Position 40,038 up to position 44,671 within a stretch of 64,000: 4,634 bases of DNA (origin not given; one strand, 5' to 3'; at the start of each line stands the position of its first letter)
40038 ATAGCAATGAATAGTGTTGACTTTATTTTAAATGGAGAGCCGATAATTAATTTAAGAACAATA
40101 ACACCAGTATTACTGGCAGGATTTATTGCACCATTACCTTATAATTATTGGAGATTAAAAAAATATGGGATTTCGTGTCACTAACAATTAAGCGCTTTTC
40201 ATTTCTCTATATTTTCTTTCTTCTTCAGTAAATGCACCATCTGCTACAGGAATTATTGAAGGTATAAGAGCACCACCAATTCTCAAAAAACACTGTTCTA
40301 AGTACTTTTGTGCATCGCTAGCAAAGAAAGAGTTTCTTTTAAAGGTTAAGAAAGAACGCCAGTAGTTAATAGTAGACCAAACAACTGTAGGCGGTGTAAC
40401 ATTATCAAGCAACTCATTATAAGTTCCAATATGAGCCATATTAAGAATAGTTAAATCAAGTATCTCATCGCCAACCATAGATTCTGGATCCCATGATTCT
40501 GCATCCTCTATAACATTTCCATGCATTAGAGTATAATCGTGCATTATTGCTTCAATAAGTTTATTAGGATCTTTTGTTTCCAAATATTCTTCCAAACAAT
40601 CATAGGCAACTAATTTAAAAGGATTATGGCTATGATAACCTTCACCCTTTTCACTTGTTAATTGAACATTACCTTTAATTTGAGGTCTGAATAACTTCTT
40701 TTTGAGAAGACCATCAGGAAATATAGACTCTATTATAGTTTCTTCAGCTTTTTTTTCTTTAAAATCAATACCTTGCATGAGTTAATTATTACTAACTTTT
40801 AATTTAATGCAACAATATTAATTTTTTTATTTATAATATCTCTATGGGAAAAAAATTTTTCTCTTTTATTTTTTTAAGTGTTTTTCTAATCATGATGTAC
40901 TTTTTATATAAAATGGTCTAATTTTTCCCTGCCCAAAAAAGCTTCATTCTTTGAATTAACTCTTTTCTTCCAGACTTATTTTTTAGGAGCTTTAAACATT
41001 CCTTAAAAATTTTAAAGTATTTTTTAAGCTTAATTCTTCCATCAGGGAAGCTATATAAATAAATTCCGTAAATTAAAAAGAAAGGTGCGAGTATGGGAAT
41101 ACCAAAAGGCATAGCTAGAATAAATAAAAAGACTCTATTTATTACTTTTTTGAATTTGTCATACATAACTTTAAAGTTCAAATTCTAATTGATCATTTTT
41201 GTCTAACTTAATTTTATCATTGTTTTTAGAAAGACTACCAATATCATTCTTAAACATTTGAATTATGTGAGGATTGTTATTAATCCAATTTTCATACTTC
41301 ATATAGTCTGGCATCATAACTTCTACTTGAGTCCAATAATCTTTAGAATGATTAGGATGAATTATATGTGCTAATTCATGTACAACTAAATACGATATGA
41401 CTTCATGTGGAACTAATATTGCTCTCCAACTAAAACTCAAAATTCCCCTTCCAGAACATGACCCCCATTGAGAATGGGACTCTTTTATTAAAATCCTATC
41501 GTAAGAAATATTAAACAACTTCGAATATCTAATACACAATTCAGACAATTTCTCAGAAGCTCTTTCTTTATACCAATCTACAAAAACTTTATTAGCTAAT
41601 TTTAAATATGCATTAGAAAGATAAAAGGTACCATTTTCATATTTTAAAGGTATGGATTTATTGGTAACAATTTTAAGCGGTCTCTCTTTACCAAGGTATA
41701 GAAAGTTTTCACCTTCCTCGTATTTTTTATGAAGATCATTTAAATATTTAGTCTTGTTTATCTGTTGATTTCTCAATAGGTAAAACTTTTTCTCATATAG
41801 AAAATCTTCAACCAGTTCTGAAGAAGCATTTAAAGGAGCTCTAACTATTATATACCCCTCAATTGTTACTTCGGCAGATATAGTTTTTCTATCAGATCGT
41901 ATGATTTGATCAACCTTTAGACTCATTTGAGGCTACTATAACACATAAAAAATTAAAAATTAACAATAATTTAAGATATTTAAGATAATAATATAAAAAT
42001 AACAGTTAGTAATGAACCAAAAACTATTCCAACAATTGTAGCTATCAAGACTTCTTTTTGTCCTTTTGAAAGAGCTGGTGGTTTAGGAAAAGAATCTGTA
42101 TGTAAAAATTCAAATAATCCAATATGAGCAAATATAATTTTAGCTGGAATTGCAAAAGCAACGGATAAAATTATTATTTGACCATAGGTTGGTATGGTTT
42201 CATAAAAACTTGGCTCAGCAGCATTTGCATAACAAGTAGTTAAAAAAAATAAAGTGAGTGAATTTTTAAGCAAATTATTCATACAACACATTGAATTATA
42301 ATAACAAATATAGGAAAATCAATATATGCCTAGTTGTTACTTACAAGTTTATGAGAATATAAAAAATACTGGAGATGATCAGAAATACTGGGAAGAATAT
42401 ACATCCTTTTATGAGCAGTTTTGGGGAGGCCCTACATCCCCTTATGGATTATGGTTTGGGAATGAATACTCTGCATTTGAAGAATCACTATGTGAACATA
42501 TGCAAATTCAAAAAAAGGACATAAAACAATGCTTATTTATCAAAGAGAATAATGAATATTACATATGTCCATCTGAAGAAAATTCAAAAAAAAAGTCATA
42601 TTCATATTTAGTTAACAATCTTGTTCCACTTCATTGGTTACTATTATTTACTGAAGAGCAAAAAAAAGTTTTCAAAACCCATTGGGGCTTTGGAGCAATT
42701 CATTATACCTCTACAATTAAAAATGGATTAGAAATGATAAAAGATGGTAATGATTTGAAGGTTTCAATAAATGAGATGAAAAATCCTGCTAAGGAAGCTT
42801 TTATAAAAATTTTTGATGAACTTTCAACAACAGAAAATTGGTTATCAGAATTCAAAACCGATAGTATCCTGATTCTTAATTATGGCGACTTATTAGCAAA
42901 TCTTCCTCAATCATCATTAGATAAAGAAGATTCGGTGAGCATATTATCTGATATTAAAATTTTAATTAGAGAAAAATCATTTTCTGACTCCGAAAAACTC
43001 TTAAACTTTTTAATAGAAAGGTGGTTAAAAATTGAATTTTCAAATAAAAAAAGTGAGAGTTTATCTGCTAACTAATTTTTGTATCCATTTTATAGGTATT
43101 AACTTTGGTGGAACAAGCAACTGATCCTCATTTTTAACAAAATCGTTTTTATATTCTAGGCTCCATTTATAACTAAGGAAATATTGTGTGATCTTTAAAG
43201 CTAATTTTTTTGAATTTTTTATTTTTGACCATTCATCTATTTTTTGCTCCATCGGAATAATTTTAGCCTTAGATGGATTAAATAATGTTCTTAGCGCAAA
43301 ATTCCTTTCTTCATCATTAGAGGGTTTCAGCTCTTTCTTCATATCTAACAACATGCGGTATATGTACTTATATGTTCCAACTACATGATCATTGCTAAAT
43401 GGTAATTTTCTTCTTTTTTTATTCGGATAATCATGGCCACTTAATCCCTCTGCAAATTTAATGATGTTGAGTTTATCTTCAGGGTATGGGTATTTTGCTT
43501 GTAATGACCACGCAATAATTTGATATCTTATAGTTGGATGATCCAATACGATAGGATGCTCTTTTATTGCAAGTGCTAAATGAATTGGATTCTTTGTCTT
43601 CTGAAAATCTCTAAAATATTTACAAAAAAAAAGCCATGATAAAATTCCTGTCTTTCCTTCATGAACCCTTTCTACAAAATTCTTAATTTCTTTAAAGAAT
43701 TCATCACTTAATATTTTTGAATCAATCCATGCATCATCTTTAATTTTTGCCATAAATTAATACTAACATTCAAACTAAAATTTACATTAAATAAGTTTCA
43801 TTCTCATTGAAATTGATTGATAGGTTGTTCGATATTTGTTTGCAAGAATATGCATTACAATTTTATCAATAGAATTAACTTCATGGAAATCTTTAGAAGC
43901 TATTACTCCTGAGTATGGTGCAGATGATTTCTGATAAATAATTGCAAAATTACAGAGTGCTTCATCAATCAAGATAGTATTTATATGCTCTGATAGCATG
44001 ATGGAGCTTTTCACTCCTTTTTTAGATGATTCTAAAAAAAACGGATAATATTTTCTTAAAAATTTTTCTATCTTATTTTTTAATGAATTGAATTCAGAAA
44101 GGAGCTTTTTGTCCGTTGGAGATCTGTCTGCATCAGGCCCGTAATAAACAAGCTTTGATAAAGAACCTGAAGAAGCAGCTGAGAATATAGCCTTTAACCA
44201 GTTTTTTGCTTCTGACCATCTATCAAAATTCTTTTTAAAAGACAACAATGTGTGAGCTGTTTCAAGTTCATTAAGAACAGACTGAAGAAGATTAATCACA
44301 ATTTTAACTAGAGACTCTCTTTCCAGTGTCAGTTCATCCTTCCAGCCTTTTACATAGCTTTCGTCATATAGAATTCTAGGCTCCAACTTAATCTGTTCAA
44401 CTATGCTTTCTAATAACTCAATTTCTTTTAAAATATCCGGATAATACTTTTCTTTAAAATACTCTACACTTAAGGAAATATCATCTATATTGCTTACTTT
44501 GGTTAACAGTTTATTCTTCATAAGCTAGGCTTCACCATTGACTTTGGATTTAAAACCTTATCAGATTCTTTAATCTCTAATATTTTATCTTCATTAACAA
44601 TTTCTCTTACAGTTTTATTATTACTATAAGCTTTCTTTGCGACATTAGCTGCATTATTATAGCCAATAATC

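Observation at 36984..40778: Four-member paralogous family of unassignable proteins interleaved with crcB, msrB and a glutaredoxin-like gene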

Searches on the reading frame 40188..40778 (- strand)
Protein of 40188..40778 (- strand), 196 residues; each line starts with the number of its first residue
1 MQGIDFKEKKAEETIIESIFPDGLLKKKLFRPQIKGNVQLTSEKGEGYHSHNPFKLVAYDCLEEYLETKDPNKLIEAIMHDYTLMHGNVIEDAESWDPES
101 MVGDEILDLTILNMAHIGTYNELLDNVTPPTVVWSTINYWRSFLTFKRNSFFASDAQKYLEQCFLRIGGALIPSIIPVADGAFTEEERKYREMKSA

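Call 4: search_protein_families(library=pfam, proteins=[window:40188-40778:-], max_evalue=1)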
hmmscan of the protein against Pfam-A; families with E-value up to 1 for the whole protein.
window:40188-40778:- (196 aa): 0 families

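Call 5: search_protein_families(library=ncbifam, proteins=[window:40188-40778:-], max_evalue=1)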
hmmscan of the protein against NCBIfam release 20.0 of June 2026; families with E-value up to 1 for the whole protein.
window:40188-40778:- (196 aa): 0 families

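Call 10: find_homologous_proteins(query=window:40188-40778:-, max_evalue=0.01)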
Query window:40188-40778:- (196 aa): 17 proteins with E <= 0.01 among 74 candidates.
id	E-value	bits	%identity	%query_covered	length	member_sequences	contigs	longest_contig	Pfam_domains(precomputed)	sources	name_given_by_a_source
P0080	1.7e-127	441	98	100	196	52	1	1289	-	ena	-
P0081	6.9e-108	377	83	100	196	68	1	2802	-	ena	-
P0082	5.5e-98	344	76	100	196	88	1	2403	-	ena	-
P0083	1.2e-94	333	72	100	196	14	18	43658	-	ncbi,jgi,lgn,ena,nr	ncbi:MAG: hypothetical protein P8J38_01070 [Thermodesulfobacteriota bacteirum]|jgi:hypothetical prot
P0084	1.0e-91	324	71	99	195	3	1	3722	-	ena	-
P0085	8.9e-90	318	84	83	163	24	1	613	-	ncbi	-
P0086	1.0e-89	317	72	100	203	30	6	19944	-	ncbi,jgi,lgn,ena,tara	tara:strand:+ start:765 stop:1376 length:612 start_codon:yes stop_codon:yes gene_type:complete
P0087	1.3e-88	314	72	99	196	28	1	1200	-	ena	-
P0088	3.3e-88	312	67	100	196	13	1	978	-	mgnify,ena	mgnify:FL=1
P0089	8.8e-88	311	68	100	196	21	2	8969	-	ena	-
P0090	2.0e-83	297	66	99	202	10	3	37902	-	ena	-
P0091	3.8e-82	293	65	99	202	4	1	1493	-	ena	-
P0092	2.2e-80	287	99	66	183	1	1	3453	PF01047.29,PF13412.13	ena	-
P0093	4.2e-70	253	72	79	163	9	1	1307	-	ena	-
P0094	2.6e-50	189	68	61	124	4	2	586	-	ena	-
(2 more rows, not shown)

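Call 32: predict_structure(alignment_id=A3)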
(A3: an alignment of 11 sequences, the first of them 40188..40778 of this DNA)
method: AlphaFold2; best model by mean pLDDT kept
length: 196 residues; sequences in the alignment: 11
mean_pLDDT: 49.8   pTM: 0.48
mean pLDDT of the five models: 49.8, 41.9, 39.1, 36.4, 35.6
residues with pLDDT >= 90: 0; 70-90: 6; 50-70: 94; < 50: 96
segments of 3 or more residues with pLDDT < 50: 1-19, 93-120, 146-153, 155-157, 163-188, 193-196
pLDDT, mean of each block of 10 residues (from residue 1): 33 47 60 54 59 61 69 64 53 47 35 32 56 58 47 47 47 34 44 46
secondary structure, 60 per line:
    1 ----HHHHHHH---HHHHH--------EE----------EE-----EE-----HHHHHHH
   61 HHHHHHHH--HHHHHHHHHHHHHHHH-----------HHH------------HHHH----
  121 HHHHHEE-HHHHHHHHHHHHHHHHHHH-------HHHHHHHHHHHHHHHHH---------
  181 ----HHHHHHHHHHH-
elements in order: H5-11 H15-19 H54-68 H71-86 H113-116 H121-125 H129-147 H155-171 H185-195

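Call 37: search_protein_families(library=padloc, proteins=[window:40188-40778:-], max_evalue=0.1)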
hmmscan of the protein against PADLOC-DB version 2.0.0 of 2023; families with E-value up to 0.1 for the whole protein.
window:40188-40778:- (196 aa): 0 families

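Call 38: search_protein_families(library=phrogs, proteins=[window:40188-40778:-], max_evalue=0.1)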
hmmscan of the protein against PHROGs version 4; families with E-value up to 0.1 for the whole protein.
window:40188-40778:- (196 aa): 0 families

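Call 40: search_solved_structures(query=A3, max_evalue=10)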
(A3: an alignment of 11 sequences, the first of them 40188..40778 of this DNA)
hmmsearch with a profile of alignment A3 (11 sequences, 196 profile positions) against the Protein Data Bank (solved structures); distinct sequences matched with E-value up to 10: 0.

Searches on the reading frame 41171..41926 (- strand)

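Call 5: search_protein_families(library=ncbifam, proteins=[window:41171-41926:-], max_evalue=1)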
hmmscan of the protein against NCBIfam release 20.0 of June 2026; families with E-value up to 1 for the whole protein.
window:41171-41926:- (251 aa): 0 families

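Call 28: search_protein_families(library=pfam, proteins=[window:41171-41926:-], max_evalue=0.01)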
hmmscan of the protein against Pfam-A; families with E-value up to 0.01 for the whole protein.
window:41171-41926:- (251 aa): 2 families
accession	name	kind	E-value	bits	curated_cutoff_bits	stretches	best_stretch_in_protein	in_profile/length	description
PF01863.23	YgjP-like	-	2e-47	162.3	26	1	15-217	2-206/207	YgjP-like, metallopeptidase domain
PF08325.16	WLM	-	0.0039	17.7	26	1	173-207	79-113/190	WLM domain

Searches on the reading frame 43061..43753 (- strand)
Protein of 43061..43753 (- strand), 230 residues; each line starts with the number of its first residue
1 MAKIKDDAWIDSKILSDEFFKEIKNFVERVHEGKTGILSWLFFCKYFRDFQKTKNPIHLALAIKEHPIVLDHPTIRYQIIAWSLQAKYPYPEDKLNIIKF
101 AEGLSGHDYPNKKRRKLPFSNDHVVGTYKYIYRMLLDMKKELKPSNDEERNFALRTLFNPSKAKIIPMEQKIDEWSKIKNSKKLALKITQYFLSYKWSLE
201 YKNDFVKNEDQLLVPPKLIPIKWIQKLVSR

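Call 5: search_protein_families(library=ncbifam, proteins=[window:43061-43753:-], max_evalue=1)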
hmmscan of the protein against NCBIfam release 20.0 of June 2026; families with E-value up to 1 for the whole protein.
window:43061-43753:- (230 aa): 0 families

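Call 28: search_protein_families(library=pfam, proteins=[window:43061-43753:-], max_evalue=0.01)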
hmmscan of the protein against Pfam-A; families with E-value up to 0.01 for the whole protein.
window:43061-43753:- (230 aa): 0 families

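Call 37: search_protein_families(library=padloc, proteins=[window:43061-43753:-], max_evalue=0.1)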
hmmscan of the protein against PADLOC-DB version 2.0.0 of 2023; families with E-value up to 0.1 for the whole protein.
window:43061-43753:- (230 aa): 0 families

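Call 38: search_protein_families(library=phrogs, proteins=[window:43061-43753:-], max_evalue=0.1)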
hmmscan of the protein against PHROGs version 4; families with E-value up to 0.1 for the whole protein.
window:43061-43753:- (230 aa): 1 family
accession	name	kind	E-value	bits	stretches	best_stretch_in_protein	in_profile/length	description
phrog_18298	-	unknown function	0.038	14.8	1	144-206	99-160/218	-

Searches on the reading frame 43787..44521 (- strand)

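Call 5: search_protein_families(library=ncbifam, proteins=[window:43787-44521:-], max_evalue=1)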
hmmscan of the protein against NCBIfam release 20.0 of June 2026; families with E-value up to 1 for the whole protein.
window:43787-44521:- (244 aa): 0 families

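Call 28: search_protein_families(library=pfam, proteins=[window:43787-44521:-], max_evalue=0.01)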
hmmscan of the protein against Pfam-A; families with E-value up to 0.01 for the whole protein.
window:43787-44521:- (244 aa): 1 family
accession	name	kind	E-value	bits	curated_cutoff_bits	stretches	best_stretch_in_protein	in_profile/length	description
PF23563.1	TRIP13_N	-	0.0081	16.8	27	0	143-191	19-67/88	TRIP13 N-terminal domain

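Call 37: search_protein_families(library=padloc, proteins=[window:43787-44521:-], max_evalue=0.1)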
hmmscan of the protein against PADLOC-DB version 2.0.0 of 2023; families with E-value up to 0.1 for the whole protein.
window:43787-44521:- (244 aa): 0 families

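Call 38: search_protein_families(library=phrogs, proteins=[window:43787-44521:-], max_evalue=0.1)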
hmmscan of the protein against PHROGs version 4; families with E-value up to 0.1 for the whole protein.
window:43787-44521:- (244 aa): 1 family
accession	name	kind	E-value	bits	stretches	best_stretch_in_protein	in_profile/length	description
phrog_34056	-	unknown function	0.075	14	0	30-79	16-65/76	-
